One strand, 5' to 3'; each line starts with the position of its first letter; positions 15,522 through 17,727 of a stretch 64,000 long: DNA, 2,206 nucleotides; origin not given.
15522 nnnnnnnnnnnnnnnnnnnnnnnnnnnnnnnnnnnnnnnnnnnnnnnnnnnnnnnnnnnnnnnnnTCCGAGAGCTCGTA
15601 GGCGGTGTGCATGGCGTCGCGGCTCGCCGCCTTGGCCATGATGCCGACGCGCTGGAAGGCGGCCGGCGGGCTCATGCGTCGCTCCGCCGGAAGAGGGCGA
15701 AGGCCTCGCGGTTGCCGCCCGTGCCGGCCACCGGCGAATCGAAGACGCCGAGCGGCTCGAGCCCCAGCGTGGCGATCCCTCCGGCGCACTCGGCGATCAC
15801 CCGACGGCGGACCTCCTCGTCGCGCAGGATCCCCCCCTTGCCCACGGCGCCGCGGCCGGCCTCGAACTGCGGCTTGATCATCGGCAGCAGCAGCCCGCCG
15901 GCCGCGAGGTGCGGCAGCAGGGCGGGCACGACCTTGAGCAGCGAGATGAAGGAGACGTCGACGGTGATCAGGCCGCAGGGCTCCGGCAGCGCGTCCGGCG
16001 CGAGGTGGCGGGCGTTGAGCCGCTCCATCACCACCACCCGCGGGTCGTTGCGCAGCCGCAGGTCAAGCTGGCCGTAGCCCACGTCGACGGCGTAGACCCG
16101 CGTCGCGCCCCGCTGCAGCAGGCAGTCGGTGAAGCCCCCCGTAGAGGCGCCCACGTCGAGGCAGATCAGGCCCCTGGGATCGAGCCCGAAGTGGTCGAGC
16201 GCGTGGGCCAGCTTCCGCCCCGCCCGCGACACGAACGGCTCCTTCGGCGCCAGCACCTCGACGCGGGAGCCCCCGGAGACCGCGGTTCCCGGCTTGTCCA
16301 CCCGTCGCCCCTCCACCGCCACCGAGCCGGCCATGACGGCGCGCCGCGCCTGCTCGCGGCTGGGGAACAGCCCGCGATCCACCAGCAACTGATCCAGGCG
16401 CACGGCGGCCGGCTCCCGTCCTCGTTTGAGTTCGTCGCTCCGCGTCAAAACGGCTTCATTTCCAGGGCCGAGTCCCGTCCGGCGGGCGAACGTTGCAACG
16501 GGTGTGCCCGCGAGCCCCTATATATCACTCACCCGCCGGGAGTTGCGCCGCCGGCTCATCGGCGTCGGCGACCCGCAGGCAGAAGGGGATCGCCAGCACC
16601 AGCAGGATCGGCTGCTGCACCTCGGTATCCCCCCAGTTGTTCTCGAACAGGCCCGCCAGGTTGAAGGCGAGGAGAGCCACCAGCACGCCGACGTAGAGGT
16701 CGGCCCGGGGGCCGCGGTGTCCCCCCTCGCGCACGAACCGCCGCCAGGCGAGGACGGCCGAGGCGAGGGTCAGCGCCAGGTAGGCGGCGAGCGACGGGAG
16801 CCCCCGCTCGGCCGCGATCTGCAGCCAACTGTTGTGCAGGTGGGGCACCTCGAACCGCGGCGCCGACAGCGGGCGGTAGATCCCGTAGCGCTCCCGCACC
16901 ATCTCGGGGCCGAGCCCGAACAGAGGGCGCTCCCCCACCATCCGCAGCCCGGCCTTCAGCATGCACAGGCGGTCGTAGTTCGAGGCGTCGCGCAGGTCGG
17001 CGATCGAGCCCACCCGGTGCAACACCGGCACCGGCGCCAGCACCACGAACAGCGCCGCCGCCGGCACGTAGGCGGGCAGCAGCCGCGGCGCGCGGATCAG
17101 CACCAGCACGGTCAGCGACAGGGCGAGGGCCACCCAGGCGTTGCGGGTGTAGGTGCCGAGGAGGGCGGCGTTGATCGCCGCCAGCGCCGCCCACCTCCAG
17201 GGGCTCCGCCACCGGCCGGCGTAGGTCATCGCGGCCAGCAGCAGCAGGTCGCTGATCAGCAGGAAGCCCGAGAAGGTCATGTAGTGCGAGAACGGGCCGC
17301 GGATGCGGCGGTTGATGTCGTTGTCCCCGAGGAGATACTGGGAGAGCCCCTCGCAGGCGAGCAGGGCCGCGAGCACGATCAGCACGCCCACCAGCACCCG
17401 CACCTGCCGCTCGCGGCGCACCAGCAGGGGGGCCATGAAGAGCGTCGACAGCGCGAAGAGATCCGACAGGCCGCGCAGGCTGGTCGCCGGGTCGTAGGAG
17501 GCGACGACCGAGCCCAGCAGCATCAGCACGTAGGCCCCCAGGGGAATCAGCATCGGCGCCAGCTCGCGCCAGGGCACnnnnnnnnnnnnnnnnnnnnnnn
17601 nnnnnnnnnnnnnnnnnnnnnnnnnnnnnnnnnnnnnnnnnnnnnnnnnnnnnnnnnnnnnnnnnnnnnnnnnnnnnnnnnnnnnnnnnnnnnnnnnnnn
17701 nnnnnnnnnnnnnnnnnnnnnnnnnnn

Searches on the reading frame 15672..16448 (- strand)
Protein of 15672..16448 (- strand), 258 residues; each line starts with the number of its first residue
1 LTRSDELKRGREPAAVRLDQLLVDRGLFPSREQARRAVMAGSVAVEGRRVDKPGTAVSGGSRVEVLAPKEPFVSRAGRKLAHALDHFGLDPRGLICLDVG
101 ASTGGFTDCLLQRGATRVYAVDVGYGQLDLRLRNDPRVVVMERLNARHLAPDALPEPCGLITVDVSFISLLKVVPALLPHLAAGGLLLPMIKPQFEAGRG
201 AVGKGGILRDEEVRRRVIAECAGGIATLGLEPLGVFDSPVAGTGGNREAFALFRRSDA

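Call 58: search_protein_families(library=pfam, proteins=[window:15672-16448:-], max_evalue=0.0001)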
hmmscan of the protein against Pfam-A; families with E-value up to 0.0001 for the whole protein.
window:15672-16448:- (258 aa): 3 families
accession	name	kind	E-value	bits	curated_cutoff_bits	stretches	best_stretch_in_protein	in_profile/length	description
PF01728.25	FtsJ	-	1.9e-40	139.1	24.1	1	72-253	1-179/181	FtsJ-like methyltransferase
PF01479.30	S4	-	3.8e-12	46.2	22.8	1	16-63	1-48/48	S4 domain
PF22421.1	SYY_C-terminal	-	3.7e-06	27.2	27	1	16-59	19-62/83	Tyrosine--tRNA ligase SYY-like C-terminal domain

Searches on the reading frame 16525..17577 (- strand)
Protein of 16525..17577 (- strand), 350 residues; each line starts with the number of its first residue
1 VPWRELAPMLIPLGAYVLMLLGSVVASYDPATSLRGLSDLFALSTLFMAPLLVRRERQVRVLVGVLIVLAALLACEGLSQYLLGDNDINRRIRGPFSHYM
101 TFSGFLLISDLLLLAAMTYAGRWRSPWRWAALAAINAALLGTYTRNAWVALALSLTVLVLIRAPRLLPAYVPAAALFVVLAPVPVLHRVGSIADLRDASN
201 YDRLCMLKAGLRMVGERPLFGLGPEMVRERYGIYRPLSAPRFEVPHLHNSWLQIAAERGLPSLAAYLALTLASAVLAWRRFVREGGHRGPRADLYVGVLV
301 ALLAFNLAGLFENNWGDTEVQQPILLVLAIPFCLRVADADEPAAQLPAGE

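Call 58: search_protein_families(library=pfam, proteins=[window:16525-17577:-], max_evalue=0.0001)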
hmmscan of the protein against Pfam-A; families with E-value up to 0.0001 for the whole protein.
window:16525-17577:- (350 aa): 1 family
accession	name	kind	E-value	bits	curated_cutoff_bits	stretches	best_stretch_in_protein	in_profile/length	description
PF04932.20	Wzy_C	-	1.1e-19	71.2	31.7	1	132-267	3-149/149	O-Antigen ligase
